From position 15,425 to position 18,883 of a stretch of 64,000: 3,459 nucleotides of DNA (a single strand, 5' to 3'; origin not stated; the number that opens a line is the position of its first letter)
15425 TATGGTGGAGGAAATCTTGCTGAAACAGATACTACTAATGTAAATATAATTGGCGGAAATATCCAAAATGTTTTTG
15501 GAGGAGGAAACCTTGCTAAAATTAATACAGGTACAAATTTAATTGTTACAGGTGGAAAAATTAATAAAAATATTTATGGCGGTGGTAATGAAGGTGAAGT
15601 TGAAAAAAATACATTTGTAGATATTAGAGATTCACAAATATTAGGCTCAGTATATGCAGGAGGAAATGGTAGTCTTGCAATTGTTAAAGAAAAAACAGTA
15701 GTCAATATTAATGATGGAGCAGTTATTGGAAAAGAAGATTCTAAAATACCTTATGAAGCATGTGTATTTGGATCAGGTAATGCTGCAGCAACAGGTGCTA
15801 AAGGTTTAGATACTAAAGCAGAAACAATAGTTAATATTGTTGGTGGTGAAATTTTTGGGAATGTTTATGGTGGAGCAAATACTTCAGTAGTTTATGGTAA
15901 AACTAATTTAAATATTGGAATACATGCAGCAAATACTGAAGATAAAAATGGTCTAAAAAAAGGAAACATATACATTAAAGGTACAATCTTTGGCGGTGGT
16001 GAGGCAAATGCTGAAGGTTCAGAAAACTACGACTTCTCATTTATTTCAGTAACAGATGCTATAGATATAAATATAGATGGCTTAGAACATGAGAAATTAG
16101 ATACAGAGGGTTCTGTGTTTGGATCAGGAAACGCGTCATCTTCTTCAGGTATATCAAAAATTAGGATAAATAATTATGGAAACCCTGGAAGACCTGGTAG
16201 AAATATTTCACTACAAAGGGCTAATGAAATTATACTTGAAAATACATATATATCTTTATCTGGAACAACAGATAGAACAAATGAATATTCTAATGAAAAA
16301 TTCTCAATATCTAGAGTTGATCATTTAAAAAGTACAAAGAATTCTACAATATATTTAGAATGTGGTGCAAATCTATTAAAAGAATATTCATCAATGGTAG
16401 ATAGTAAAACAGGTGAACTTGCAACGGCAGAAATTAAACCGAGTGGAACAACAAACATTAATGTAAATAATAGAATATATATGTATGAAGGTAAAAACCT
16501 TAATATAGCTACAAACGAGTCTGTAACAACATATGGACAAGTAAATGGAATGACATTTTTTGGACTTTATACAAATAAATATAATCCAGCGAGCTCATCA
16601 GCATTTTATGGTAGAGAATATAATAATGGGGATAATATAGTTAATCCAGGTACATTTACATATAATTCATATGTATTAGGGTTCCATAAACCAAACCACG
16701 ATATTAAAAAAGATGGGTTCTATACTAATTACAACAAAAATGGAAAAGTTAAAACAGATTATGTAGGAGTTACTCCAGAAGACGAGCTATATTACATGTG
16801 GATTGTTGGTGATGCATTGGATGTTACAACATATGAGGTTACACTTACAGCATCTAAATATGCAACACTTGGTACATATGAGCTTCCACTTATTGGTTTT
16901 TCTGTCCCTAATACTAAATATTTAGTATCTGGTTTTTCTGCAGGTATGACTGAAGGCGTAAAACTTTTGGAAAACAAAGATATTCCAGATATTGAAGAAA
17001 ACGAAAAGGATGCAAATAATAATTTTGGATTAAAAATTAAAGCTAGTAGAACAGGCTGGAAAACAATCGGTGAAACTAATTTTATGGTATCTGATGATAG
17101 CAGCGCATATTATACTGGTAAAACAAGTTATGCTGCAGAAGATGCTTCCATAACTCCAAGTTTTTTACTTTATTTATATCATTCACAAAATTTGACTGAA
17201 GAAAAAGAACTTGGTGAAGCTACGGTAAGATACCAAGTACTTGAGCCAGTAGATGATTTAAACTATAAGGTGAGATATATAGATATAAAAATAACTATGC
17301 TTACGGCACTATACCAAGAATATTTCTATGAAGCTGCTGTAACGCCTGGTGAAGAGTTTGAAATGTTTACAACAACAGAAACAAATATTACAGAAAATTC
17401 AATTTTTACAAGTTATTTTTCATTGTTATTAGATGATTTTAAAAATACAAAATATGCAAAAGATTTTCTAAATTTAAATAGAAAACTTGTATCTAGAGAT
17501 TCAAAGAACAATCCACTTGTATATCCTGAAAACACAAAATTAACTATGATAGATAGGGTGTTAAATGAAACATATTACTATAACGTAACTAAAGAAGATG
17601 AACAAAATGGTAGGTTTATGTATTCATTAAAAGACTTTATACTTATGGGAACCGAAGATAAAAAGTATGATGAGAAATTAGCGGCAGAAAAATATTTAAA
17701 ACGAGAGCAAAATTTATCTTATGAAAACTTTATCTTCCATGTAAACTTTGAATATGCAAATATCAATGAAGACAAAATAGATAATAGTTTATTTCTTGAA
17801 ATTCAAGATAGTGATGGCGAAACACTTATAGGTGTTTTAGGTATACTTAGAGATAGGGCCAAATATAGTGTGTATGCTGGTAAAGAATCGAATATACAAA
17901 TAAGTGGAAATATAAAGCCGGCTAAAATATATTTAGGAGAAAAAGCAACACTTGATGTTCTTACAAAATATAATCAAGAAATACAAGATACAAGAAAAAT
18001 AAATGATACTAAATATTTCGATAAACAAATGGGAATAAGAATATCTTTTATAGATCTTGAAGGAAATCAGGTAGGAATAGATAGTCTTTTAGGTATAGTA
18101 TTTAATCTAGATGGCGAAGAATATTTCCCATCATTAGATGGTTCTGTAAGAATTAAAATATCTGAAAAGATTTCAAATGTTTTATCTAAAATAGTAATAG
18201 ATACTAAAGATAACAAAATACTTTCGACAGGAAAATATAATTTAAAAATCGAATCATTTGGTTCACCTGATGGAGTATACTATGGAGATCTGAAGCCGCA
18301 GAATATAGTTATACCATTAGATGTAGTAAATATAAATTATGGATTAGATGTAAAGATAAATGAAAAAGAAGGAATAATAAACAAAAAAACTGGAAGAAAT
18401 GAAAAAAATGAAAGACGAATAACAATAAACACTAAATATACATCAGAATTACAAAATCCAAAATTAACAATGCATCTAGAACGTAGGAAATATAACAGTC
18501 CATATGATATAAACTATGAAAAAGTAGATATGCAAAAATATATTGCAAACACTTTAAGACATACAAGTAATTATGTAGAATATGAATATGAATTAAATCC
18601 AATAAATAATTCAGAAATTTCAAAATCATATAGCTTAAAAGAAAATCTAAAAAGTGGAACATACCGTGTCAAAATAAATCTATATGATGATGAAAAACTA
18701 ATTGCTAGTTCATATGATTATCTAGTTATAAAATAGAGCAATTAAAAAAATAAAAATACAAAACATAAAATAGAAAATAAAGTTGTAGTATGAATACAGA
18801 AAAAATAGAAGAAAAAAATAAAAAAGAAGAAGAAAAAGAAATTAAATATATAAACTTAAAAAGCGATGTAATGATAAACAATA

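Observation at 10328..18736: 2802-aa giant protein with ~25 tandem degenerate YGG(G/S)N beta-helix repeats embedded in the SipW/TasA locus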

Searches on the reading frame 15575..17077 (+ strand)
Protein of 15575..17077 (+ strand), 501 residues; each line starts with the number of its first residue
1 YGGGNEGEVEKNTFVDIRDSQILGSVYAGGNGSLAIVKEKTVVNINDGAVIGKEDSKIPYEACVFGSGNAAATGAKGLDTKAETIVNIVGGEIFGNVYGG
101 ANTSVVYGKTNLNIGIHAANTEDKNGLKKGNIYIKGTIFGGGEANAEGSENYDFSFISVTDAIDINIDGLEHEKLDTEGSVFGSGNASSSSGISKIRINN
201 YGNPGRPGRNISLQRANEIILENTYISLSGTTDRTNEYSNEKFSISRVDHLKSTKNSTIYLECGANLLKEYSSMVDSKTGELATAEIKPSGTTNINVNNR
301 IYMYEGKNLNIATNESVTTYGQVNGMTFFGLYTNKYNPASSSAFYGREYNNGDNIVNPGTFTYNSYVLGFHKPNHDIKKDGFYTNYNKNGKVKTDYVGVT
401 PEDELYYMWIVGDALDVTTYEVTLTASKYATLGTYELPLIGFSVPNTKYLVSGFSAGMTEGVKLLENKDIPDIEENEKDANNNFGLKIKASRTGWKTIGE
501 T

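Call 33: find_related_loci(query=A3, collection=genome_contigs, flank=10000)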
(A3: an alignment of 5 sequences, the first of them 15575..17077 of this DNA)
Query A3 (501 aa) in genome_contigs; peptide patterns used: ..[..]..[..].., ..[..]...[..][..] (x = any residue, [..] = any of these).
330 stretches matched a pattern; 263 encode a relative of the query (tblastn E <= 1e-3); the best 80 are kept; 80 distinct loci.
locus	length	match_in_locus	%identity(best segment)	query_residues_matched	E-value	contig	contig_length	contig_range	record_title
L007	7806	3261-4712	59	13-497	4e-175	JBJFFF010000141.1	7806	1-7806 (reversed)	MAG: Clostridia bacterium isolate LOHA05_bin.009 NODE_4564_length_7806_cov_4.459554, whole genome shotgun sequence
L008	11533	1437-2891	58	15-501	1e-172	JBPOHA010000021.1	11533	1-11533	MAG: Bacillota bacterium isolate MAG_59 c_000000077868, whole genome shotgun sequence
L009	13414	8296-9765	56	1-501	1e-168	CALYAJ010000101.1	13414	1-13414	MAG: uncultured Clostridia bacterium isolate BRZ_V__bin74 genome assembly, contig: BRZ_V__NODE_5632_length_13414_cov_9.5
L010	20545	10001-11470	56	1-501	2e-167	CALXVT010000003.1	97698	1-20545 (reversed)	MAG: uncultured Clostridia bacterium isolate BRZ_HE__bin18 genome assembly, contig: BRZ_HE__NODE_205_length_97698_cov_7.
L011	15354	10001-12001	55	1-501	5e-166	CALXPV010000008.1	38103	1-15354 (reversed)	MAG: uncultured Clostridia bacterium isolate BRZ_PA__bin34 genome assembly, contig: BRZ_PA__NODE_1437_length_38103_cov_1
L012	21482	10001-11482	56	1-501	5e-166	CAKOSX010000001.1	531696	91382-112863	MAG: uncultured Clostridia bacterium isolate REFINED_METABAT215_TOP10_CONTIGS_1500_ASSEMBLY_K77_MERGED__Hadza_PheChl_Fib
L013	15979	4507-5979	56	1-501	1e-164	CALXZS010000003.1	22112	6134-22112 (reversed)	MAG: uncultured Clostridia bacterium isolate BRZ_LP__bin49 genome assembly, contig: BRZ_LP__NODE_2213_length_22112_cov_5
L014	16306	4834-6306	55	1-501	3e-163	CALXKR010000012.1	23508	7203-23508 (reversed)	MAG: uncultured Clostridia bacterium isolate BRZ_QR__bin86 genome assembly, contig: BRZ_QR__NODE_2027_length_23508_cov_7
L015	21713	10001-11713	55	1-501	2e-162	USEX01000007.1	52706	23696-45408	uncultured Clostridium sp. isolate UMGS1650 genome assembly, contig: NODE_30_length_52706_cov_6.87189, whole genome shot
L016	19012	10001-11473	56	1-501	9e-162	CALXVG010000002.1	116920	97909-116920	MAG: uncultured Clostridia bacterium isolate BRZ_DF__bin44 genome assembly, contig: BRZ_DF__NODE_154_length_116920_cov_1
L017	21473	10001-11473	55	1-501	3e-161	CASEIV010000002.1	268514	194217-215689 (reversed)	uncultured Eubacteriales bacterium isolate O76_L3_328328_idba_bin.45 genome assembly, contig: O76_L3_328328_idba_bin.45.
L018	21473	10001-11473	54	1-501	7e-161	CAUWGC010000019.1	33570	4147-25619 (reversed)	MAG: uncultured Clostridia bacterium isolate ERS329806__bin63 genome assembly, contig: ERS329806_NODE_1503_length_33570_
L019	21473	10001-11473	55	1-501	7e-161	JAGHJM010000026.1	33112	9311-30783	MAG: Clostridia bacterium isolate MAG.74 k127_484591, whole genome shotgun sequence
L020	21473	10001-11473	55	1-501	5e-161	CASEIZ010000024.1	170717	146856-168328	uncultured Eubacteriales bacterium isolate SI.B30.metabat-bins.8 genome assembly, contig: SI.B30.metabat-bins.8.fa_k141_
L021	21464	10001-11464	55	1-495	1e-160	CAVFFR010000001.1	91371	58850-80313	Bacteroidaceae bacterium isolate G02647-L1_cleanbin_000032 genome assembly, contig: Spades_G02647-L1_contig_128, whole g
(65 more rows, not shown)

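Call 83: search_protein_representatives(protein=window:15575-17077:+)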
Query: 501 residues. Proteins with E-value up to 0.001 (for the whole library): 293; up to 1e-10: 225; up to 1e-30: 160. The best 150 are listed.
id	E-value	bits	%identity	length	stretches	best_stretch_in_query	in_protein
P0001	0.0e+00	1088.1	86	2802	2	1-501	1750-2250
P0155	6.0e-167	573.0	57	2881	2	1-497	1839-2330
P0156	8.4e-165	565.9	56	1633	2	1-500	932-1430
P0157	5.6e-163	559.9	54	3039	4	1-497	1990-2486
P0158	2.8e-153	527.9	56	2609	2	1-501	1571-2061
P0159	4.3e-153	527.3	57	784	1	1-498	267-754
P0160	1.2e-152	525.8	54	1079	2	1-460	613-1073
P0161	1.5e-142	492.5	50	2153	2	1-498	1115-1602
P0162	2.7e-141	488.3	52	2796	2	1-501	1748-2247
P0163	2.8e-141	488.3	56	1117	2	1-501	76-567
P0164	1.7e-140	485.7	56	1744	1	1-501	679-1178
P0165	2.8e-138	478.4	52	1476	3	1-497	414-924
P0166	4.1e-130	451.5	52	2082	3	1-501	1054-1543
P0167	5.9e-129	447.7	52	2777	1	1-501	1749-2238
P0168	6.4e-128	444.3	48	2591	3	1-501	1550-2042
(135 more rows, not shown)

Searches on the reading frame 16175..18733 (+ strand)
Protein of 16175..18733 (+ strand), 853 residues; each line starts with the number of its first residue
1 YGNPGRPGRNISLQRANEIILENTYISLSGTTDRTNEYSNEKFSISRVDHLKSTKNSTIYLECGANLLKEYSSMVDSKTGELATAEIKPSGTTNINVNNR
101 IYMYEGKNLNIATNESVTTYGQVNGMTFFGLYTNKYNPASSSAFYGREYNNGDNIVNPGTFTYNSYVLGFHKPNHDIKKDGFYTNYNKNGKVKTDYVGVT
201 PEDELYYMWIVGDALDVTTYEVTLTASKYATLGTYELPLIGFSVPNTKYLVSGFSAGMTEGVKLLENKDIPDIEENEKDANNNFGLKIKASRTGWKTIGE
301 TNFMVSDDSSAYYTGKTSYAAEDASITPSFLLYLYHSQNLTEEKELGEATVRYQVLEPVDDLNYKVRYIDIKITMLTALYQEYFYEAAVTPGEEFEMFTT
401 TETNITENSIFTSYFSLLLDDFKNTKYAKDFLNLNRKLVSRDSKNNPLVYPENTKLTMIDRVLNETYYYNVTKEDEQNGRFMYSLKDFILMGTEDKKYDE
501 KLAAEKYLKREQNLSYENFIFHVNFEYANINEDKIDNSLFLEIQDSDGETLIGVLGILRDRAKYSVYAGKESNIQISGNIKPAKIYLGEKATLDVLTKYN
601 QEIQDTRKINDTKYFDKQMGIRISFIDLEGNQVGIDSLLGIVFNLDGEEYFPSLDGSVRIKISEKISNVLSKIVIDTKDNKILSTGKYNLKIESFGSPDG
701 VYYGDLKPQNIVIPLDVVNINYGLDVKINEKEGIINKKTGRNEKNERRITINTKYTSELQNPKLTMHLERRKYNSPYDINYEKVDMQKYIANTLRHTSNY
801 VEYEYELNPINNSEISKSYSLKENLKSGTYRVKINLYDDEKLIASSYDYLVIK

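Call 53: predict_structure(alignment_id=A2)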
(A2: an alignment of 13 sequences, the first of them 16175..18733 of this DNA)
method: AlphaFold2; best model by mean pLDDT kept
length: 853 residues; sequences in the alignment: 13
mean_pLDDT: 75.4   pTM: 0.51
mean pLDDT of the five models: 75.4, 74.1, 72.9, 69.9, 69.3
residues with pLDDT >= 90: 77; 70-90: 545; 50-70: 148; < 50: 83
segments of 3 or more residues with pLDDT < 50: 36-38, 198-203, 391-404, 532-538, 552-572, 602-616, 665-667, 697-706
pLDDT, mean of each block of 10 residues (from residue 1): 77 85 89 57 84 90 83 84 74 68 85 68 84 86 81 75 78 68 79 64 61 70 70 67 81 83 86 79 89 76 81 87 75 80 86 82 75 81 51 42 49 68 67 73 71 84 85 87 88 85 77 73 71 48 67 39 35 70 85 77 37 50 84 82 84 80 56 85 84 62 52 84 79 86 90 82 88 77 89 78 84 87 90 86 87 88
secondary structure, 60 per line:
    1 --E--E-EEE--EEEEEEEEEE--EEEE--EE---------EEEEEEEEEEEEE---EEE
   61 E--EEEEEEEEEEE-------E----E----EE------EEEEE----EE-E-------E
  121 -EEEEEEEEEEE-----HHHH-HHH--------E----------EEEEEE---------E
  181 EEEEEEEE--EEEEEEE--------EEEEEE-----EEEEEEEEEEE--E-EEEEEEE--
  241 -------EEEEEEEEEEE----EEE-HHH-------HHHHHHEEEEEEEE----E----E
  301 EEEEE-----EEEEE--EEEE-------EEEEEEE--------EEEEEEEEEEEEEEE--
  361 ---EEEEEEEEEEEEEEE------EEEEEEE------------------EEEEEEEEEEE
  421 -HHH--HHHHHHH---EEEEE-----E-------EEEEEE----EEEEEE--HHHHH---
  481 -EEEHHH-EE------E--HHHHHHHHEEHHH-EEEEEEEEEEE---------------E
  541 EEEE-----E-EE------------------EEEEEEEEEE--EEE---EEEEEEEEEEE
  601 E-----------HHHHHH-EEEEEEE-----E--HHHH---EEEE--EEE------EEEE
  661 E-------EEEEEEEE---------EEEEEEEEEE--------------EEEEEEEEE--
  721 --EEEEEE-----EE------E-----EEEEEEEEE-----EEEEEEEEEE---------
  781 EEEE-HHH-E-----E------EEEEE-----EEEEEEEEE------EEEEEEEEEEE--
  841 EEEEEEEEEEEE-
elements in order (helices of 4 or more, strands of 3 or more residues): E8-10 E13-22 E25-28 E42-54 E58-61 E64-74 E100-104 E122-132 H138-141 E165-170 E180-188 E191-197 E206-211 E217-227 E232-238 E248-258 E263-265 H277-282 E283-290 E300-305 E311-315 E318-321 E329-335 E344-358 E364-378 E385-391 E410-420 H427-433 E437-441 E455-460 E465-470 H473-477 E482-484 H500-507 E514-524 E540-544 E572-581 E584-586 E590-601 H613-618 E620-626 H635-638 E642-645 E648-650 E657-661 E669-676 E686-695 E710-718 E723-728 E748-756 E762-771 E781-784 E803-807 E813-821 E828-838 E841-852

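Call 55: fold_search(model_id=the predicted structure, library=pdb)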
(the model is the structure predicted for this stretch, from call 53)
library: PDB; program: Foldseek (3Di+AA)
matches with E <= 10: 1421; with E <= 0.001: 396
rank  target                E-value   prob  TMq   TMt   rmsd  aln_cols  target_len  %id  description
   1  8beg_A                4.6e-14  1.00  0.24  0.29  30.7       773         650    8  Structure of Ig-like domains from PrgB (released 2022-11-30)
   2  9ijj_h                1.0e-11  1.00  0.16  0.11  22.1       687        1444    7  In situ structure of the central apparatus in mouse sperm axoneme. (released 2025-06-04)
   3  5a42                  2.7e-11  1.00  0.12  0.08  30.9       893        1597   10  Cryo-EM single particle 3D reconstruction of the native conformation of E. coli alpha-2-macroglobulin (ECAM) (released 2015-07-29)
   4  4u4j                  3.7e-11  1.00  0.12  0.07  30.9       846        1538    8  Crystal structure of Salmonella alpha-2-macroglobulin mutant Y1175G (released 2014-09-17)
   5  3f83                  8.6e-11  1.00  0.12  0.16  33.5       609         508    9  Structure of fusion complex of the minor pilin CfaE and major pilin CfaB of CFA/I pili from ETEC E. coli (released 2009-08-11)
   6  1ggt_B                2.8e-10  1.00  0.12  0.13  34.5       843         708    9  THREE-DIMENSIONAL STRUCTURE OF A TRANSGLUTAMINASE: HUMAN BLOOD COAGULATION FACTOR XIII (released 1995-07-31)
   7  1evu_B                3.3e-10  1.00  0.11  0.13  34.7       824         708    9  HUMAN FACTOR XIII WITH CALCIUM BOUND IN THE ION SITE (released 2000-05-10)
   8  4mmz_A                4.3e-10  1.00  0.14  0.14  23.0       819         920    9  Integrin AlphaVBeta3 ectodomain bound to an antagonistic tenth domain of Fibronectin (released 2014-03-26)
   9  8xei_A                4.8e-10  1.00  0.16  0.15  21.6       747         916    7  Cryo-EM structure of integrin ITGAV/ITGB3 complex, conformation 1 (released 2024-12-18)
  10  9qk2_F                7.3e-10  1.00  0.10  0.12  25.8       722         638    8  Structure of the Complement classical and lectin pathway C3 convertase in complex with substrate C3 (released 2025-12-24)
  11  5t9t_B                7.7e-10  1.00  0.14  0.20  45.9       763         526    9  Protocadherin Gamma B2 extracellular cadherin domains 1-5 (released 2016-10-19)
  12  1nug_B                8.1e-10  1.00  0.12  0.15  35.1       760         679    8  Role of Calcium Ions in the Activation and Activity of the Transglutaminase 3 Enzyme (2 calciums, 1 Mg, inactive form) (released 2003-04-22)
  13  3s3s_A                8.1e-10  1.00  0.12  0.15  29.3       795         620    7  Transglutaminase 2 in complex with a novel inhibitor (released 2012-06-06)
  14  3ije_A                9.1e-10  1.00  0.16  0.15  23.8       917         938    9  Crystal structure of the complete integrin alhaVbeta3 ectodomain plus an Alpha/beta transmembrane fragment (released 2009-09-29)
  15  1ggy_A                1.0e-09  1.00  0.11  0.13  34.8       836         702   10  HUMAN FACTOR XIII WITH YTTERBIUM BOUND IN THE ION SITE (released 1999-02-16)
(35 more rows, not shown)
